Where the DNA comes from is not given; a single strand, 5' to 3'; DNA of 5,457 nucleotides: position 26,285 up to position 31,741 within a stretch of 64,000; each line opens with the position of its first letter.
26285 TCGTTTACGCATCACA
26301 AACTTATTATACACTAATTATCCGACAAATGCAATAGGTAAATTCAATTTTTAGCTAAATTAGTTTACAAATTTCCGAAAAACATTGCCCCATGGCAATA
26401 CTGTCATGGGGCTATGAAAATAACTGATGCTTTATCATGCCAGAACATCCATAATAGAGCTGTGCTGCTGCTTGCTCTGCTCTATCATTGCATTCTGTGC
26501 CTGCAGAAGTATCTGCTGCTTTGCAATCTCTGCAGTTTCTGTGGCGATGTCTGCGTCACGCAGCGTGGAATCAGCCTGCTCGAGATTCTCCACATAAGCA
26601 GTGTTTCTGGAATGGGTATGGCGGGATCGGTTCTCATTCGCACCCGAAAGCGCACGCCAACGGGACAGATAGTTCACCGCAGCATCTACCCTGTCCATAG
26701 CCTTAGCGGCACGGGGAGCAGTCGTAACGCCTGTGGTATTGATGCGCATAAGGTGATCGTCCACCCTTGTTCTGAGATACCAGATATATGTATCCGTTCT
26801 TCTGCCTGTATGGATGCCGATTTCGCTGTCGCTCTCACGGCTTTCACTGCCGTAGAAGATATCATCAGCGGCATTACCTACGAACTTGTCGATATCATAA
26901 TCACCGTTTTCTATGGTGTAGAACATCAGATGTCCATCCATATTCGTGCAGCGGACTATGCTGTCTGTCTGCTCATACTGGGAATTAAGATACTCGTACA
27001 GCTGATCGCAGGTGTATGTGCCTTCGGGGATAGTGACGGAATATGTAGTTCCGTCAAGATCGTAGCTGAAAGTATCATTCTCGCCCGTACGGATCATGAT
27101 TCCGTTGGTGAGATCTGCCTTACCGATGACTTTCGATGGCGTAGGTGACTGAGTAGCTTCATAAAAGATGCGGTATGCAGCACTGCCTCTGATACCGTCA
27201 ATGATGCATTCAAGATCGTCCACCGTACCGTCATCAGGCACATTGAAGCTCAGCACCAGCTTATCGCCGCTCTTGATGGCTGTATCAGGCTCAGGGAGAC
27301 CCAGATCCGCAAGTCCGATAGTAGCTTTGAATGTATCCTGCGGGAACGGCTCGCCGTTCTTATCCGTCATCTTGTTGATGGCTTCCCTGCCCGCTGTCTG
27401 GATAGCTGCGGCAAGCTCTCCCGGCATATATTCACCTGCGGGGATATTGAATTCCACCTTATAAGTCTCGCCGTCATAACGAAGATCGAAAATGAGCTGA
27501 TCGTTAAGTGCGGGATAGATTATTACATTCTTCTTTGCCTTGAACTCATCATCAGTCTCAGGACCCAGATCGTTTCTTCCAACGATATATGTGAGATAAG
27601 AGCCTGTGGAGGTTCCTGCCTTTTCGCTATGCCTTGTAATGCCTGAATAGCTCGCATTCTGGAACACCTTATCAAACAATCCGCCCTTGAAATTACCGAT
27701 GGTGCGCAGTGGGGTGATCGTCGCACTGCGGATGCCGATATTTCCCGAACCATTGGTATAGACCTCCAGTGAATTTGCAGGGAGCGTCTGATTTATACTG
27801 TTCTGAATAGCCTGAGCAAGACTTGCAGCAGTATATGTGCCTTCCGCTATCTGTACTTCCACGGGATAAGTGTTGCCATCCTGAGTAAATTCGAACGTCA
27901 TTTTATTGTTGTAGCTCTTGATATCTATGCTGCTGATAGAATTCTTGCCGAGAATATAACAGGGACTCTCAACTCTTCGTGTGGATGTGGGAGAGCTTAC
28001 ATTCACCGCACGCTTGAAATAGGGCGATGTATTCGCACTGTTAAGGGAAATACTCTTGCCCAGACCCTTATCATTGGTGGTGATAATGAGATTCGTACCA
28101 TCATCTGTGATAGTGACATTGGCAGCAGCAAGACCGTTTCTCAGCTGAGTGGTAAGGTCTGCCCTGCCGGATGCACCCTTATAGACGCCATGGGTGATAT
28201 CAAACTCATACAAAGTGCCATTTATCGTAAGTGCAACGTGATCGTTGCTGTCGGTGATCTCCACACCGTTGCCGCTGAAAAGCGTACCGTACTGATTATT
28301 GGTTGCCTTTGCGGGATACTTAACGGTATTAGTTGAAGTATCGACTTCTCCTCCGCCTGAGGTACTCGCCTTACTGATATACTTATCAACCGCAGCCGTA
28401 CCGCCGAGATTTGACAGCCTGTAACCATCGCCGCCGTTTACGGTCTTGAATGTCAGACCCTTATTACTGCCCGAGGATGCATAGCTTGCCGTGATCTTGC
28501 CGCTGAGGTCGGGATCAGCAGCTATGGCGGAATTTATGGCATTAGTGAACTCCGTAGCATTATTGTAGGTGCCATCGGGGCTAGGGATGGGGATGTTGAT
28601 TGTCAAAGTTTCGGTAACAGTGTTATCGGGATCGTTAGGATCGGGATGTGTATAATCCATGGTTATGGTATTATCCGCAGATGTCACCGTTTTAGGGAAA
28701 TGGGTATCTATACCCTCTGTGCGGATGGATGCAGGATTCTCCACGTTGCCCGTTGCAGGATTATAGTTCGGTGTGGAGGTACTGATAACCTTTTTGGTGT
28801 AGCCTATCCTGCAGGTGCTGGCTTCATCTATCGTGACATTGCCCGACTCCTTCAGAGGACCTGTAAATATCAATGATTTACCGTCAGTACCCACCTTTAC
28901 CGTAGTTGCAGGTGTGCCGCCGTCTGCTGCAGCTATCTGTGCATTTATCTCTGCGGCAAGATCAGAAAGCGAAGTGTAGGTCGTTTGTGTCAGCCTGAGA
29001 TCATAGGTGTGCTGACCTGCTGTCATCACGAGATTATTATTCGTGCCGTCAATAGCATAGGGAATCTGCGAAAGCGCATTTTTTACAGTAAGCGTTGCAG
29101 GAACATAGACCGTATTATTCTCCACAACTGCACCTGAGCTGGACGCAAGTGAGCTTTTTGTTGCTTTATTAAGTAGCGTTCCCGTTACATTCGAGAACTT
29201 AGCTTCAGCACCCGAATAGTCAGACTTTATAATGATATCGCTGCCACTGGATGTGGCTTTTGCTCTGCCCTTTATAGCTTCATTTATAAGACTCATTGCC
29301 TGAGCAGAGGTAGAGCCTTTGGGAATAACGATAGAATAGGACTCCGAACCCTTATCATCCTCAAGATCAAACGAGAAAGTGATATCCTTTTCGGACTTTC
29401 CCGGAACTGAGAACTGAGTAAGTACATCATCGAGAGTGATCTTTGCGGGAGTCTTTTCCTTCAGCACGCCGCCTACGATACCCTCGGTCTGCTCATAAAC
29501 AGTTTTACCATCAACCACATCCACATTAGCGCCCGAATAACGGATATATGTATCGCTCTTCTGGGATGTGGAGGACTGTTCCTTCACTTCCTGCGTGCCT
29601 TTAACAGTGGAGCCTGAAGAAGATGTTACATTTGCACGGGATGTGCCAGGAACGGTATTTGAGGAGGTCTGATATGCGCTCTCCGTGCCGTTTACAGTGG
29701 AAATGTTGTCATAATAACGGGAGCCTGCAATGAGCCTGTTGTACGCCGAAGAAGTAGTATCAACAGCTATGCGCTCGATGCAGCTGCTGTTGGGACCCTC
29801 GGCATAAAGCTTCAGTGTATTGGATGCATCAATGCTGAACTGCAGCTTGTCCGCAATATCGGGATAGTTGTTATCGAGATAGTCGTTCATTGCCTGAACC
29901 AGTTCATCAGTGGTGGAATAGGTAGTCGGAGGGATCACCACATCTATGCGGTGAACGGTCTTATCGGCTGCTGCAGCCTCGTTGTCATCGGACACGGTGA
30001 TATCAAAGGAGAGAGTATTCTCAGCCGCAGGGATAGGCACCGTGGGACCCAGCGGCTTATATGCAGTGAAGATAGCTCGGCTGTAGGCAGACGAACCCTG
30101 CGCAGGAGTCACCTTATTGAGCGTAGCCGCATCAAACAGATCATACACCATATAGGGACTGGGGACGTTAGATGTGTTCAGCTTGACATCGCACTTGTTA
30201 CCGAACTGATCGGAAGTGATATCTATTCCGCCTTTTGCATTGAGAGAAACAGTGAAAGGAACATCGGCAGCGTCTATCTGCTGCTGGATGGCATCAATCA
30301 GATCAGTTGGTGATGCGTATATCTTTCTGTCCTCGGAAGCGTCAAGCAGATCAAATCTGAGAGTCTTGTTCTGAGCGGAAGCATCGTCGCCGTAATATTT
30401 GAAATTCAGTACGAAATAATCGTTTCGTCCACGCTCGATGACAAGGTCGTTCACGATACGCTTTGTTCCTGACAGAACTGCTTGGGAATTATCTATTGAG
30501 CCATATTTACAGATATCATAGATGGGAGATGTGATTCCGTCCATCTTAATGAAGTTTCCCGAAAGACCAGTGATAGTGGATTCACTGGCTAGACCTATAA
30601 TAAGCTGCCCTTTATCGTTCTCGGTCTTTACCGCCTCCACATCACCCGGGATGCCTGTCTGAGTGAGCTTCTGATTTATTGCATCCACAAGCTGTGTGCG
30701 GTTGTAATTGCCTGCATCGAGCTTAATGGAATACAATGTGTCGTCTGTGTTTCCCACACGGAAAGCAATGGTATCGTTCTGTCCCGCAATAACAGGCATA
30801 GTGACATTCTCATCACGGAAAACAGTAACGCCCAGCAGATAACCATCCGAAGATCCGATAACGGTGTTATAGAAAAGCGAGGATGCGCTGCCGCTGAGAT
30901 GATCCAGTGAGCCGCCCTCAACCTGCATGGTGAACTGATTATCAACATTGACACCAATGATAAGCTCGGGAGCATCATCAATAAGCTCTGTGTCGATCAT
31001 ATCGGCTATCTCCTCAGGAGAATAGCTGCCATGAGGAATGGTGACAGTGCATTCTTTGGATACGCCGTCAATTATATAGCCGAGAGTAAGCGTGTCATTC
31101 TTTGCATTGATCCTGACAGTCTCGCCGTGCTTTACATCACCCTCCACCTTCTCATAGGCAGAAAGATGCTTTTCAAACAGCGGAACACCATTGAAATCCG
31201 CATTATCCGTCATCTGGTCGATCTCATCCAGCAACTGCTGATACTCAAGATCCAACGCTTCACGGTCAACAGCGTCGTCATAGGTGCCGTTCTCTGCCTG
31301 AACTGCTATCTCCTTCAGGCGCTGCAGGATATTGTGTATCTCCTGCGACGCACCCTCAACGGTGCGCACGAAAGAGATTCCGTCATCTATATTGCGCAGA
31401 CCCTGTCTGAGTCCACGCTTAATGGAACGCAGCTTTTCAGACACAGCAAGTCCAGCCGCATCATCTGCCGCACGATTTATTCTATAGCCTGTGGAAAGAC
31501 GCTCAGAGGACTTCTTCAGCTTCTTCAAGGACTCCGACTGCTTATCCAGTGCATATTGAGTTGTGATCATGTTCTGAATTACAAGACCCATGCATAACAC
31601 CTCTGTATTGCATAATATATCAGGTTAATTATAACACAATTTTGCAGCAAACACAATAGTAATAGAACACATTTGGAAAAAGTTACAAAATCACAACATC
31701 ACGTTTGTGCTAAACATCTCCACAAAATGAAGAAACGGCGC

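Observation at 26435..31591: Giant 1718-aa flagellin built from about 11 tandem surface domains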

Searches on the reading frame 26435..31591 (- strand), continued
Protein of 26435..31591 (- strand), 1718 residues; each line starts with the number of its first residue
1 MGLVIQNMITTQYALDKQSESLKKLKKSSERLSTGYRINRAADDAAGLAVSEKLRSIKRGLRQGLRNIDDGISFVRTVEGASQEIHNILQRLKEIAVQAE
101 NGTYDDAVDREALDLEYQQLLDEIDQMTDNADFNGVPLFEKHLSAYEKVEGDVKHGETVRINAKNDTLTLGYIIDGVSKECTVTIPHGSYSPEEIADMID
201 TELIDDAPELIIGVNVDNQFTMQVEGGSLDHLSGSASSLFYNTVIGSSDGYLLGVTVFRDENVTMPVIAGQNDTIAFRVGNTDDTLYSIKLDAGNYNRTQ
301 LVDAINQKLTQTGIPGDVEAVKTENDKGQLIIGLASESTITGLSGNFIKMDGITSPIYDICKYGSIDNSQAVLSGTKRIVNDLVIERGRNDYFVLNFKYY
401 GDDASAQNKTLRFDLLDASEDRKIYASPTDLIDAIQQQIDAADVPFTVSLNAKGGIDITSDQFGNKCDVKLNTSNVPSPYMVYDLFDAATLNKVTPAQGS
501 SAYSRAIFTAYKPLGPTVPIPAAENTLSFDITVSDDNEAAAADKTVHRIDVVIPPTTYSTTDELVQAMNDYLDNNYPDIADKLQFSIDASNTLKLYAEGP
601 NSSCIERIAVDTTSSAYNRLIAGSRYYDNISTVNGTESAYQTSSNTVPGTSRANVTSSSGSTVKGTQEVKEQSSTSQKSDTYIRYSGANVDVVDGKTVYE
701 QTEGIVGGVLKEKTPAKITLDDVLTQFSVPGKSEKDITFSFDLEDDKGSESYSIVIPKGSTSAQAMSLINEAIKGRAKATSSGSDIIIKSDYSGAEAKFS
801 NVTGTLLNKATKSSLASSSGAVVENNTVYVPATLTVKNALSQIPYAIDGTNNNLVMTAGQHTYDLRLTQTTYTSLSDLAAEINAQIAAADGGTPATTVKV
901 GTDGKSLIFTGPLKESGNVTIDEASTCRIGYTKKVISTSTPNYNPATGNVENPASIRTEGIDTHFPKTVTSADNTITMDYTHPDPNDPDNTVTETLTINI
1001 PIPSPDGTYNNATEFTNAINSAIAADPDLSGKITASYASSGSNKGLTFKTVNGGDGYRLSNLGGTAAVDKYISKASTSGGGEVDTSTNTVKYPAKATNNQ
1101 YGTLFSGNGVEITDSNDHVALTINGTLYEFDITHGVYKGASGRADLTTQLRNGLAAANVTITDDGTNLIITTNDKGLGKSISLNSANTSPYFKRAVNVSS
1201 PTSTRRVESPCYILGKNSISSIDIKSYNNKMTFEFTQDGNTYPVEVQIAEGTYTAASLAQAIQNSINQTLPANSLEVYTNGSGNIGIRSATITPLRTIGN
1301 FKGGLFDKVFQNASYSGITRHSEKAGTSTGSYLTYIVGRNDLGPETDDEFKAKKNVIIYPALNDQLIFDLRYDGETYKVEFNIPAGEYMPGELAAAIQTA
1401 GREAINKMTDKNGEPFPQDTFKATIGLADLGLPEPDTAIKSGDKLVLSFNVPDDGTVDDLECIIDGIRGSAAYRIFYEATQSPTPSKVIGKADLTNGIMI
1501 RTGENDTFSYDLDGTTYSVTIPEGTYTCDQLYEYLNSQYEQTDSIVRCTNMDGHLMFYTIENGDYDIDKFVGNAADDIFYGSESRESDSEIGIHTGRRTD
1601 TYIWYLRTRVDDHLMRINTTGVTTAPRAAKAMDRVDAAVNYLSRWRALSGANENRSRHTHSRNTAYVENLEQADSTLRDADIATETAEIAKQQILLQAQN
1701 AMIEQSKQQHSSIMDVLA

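Call 89: find_encoding_contigs(protein=P0096, flank=10000, max_places=1)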
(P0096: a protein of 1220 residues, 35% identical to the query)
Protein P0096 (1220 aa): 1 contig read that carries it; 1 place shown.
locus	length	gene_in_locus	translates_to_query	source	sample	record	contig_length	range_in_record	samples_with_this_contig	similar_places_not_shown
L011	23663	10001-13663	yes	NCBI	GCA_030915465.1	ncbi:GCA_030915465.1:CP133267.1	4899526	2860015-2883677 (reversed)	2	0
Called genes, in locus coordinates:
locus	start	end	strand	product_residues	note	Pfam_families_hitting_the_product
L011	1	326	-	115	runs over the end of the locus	PF05400:FliT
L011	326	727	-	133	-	PF02561:FliS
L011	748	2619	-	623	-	PF02465:FliD_N, PF07195:FliD_C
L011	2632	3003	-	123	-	PF03646:FlaG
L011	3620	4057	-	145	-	PF03885:DUF327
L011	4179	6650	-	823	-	PF00669:Flagellin_N, PF00700:Flagellin_C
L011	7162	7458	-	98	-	PF01312:Bac_export_2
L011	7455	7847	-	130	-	PF02120:Flg_hook (weak)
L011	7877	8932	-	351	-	-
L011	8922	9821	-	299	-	-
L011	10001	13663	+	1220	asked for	PF00669:Flagellin_N, PF00700:Flagellin_C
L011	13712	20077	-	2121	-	PF00041:fn3 (faint), PF07495:Y_Y_Y (faint), PF21910:GH85_C (faint), PF19077:Big_13 (faint), PF25832:Fn3_SaeA_2nd (faint), PF12245:Big_3_2 (faint), PF18713:DUF5645 (faint)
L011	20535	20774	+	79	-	PF00669:Flagellin_N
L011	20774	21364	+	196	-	PF00669:Flagellin_N, PF00700:Flagellin_C (weak)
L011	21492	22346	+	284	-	PF03161:LAGLIDADG_2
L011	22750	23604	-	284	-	PF00669:Flagellin_N, PF00700:Flagellin_C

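Call 90: find_encoding_contigs(protein=P0110, flank=10000, max_places=1)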
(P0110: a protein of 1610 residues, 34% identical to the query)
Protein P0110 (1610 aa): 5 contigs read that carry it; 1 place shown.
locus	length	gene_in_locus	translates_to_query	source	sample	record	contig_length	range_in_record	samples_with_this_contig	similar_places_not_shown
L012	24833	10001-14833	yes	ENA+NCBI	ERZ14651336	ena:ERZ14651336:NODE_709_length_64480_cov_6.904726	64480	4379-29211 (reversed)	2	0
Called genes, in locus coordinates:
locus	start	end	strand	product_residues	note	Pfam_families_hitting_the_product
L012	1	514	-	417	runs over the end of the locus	PF00579:tRNA-synt_1b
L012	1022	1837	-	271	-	PF00702:Hydrolase, PF13344:Hydrolase_6, PF13419:HAD_2 (weak), PF13242:Hydrolase_like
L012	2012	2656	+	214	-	PF02245:Pur_DNA_glyco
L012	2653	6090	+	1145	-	PF21445:ADDB_N, PF12705:PDDEXK_1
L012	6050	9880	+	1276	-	PF00580:UvrD-helicase, PF13245:AAA_19 (weak), PF13361:UvrD_C, PF13538:UvrD_C_2 (faint), PF12705:PDDEXK_1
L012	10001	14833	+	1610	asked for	PF00669:Flagellin_N, PF00700:Flagellin_C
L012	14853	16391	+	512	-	PF01547:SBP_bac_1, PF13416:SBP_bac_8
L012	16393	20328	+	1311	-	PF00990:GGDEF, PF00512:HisKA, PF02518:HATPase_c, PF00072:Response_reg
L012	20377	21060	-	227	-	PF12822:ECF_trnsprt (faint), PF09515:Thia_YuaJ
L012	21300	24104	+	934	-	PF00009:GTP_EFTU, PF14492:EFG_III (weak), PF03764:EFG_IV, PF00679:EFG_C, PF05991:NYN_YacP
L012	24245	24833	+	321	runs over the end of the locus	PF00953:Glycos_transf_4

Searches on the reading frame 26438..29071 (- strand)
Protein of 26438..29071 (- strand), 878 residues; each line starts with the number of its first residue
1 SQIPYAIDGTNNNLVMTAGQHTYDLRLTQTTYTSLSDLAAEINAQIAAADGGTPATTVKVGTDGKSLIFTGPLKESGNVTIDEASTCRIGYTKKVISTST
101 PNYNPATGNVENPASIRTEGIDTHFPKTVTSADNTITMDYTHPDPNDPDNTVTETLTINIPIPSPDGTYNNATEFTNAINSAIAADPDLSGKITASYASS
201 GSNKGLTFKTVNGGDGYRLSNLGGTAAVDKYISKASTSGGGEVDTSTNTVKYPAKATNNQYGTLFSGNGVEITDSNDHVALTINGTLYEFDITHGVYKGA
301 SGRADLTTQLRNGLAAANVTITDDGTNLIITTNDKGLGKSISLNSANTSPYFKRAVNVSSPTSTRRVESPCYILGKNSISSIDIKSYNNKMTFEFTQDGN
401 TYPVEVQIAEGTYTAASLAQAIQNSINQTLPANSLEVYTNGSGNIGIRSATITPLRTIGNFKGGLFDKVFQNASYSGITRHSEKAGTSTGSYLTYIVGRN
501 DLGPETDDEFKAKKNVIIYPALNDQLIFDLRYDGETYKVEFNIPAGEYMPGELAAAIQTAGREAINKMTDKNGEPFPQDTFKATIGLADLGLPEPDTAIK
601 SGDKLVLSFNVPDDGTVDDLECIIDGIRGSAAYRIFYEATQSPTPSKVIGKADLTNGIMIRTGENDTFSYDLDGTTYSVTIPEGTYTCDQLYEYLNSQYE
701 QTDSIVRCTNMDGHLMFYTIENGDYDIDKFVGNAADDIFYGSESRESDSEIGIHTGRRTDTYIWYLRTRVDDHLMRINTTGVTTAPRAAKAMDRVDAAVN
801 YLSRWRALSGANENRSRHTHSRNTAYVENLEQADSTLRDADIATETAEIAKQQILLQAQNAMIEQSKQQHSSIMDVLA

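Call 42: predict_structure(alignment_id=A2)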
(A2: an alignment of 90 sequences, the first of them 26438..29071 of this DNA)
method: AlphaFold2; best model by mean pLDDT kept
length: 878 residues; sequences in the alignment: 90
mean_pLDDT: 82.1   pTM: 0.34
mean pLDDT of the five models: 82.1, 81.6, 81.5, 79.6, 78.8
residues with pLDDT >= 90: 311; 70-90: 435; 50-70: 82; < 50: 50
segments of 3 or more residues with pLDDT < 50: 361-367, 474-490, 743-750, 770-776, 873-878
pLDDT, mean of each block of 10 residues (from residue 1): 80 91 92 91 93 89 86 83 86 72 77 91 90 94 85 94 85 94 93 93 91 89 92 77 81 93 91 96 95 96 96 94 94 89 94 77 47 85 91 88 92 94 93 90 89 80 88 48 44 79 82 84 89 87 90 93 89 82 89 72 88 64 84 80 73 83 85 86 88 89 86 84 78 82 43 55 58 48 62 72 75 78 75 67 69 79 72 47
secondary structure, 60 per line:
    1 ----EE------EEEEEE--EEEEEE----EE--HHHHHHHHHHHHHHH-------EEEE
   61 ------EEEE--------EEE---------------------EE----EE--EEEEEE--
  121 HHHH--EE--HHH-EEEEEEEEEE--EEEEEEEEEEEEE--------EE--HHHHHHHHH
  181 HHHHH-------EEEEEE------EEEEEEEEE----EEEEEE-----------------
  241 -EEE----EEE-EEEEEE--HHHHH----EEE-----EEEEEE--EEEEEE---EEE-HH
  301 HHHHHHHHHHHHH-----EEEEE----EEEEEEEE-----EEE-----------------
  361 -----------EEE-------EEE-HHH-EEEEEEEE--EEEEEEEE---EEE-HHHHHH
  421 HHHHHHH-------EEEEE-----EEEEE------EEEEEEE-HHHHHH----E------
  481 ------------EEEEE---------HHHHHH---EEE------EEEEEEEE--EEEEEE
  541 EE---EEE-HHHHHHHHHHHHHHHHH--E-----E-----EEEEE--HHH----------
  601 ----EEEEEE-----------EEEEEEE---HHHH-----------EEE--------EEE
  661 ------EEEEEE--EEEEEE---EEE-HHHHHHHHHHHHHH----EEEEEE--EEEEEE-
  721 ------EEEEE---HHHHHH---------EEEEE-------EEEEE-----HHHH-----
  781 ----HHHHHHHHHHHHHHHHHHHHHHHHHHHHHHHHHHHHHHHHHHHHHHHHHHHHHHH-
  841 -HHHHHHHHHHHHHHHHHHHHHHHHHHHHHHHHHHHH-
elements in order (helices of 4 or more, strands of 3 or more residues): E13-18 E21-26 H35-49 E57-60 E67-70 E79-81 E113-118 H121-124 E135-144 E147-159 H172-185 E193-198 E205-213 E218-223 E242-244 E249-251 E253-258 H261-265 E270-272 E278-283 E286-291 E295-297 H299-313 E319-323 E328-335 E341-343 E372-374 E382-384 E390-397 E400-407 E411-413 H415-427 E435-439 E445-449 E456-462 H464-469 E493-497 H507-512 E516-518 E525-532 E535-542 E546-548 H550-566 E581-585 E605-610 E622-628 H632-635 E647-649 E658-660 E667-672 E675-680 E684-686 H688-701 E706-711 E714-719 E727-731 H735-740 E750-754 E762-766 H772-775 H785-839 H842-877

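Call 47: fold_search(model_id=the predicted structure, library=pdb)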
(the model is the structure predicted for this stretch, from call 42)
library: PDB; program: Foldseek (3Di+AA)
matches with E <= 10: 617; with E <= 0.001: 6
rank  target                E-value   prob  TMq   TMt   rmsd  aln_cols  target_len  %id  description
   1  6iwy                  1.4e-06  1.00  0.12  0.25  24.1       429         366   10  Crystal structure of the flagellar cap protein FliD from Helicobacter pylori (released 2019-05-22)
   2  9n8a_A1               3.3e-05  1.00  0.11  0.24  18.0       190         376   14  In situ structure of the sheathed FlaD flagellar filament in Vibrio cholerae (released 2025-09-24)
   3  9ma0_A                3.5e-05  0.44  0.06  0.11  24.8       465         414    9  Cryo-EM structure of EBV gp350 D123 in complex with neutralizing antibody 4A11 (released 2026-03-18)
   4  9pf9_G                1.1e-04  0.30  0.06  0.10  23.9       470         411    8  X-ray crystal structure of ATX-350-2 Fab bound to Epstein-Barr virus glycoprotein 350 (released 2025-12-24)
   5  9n8h_A                3.0e-04  1.00  0.11  0.24  21.3       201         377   14  In situ sheathed flagellar filament of Vibrio cholerae resolved with helical reconstruction. (released 2025-09-24)
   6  8sic_G                3.0e-04  0.25  0.06  0.11  24.9       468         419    8  Crystal structure of Epstein-Barr virus glycoprotein 350 (gp350) in complex with Cy137C02, a monoclonal antibody isola (released 2024-04-17)
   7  8ovb_A                1.1e-03  0.07  0.05  0.06  40.5       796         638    8  Human Complement C3b in complex with Trypanosoma brucei ISG65. (released 2024-02-14)
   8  9n8g_C                1.2e-03  1.00  0.10  0.21  28.0       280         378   21  In situ sheathed FlaA flagellar filament of Vibrio cholerae (released 2025-09-24)
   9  9n8m_M1               1.7e-03  0.99  0.10  0.21  30.8       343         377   21  In situ sheathed flagellar FlaC filament in Vibrio cholerae. (released 2025-09-24)
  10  9n8g_A                1.9e-03  1.00  0.10  0.22  28.3       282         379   20  In situ sheathed FlaA flagellar filament of Vibrio cholerae (released 2025-09-24)
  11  8sm0_G                2.3e-03  0.14  0.06  0.10  24.6       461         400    8  Crystal structure of human complement receptor 2 (CD21) in complex with Epstein-Barr virus major glycoprotein gp350 (released 2024-05-01)
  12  9m6i_A                2.7e-03  0.98  0.10  0.20  24.9       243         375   14  structure of the FliD cap (released 2025-12-03)
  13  5irb_A                3.7e-03  0.09  0.04  0.09  32.3       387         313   13  Structural insight into host cell surface retention of a 1.5-MDa bacterial ice-binding adhesin (released 2017-07-19)
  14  3k8v_A                4.8e-03  0.92  0.09  0.21  30.2       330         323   18  Crysatl structure of a bacterial cell-surface flagellin N20C20 (released 2010-10-06)
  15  9u4r_AC               6.7e-03  0.96  0.10  0.18  24.2       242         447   16  Structure of the intial complex in filament assembly at 3.23 angstroms resolution, conformation 2. (released 2026-03-25)
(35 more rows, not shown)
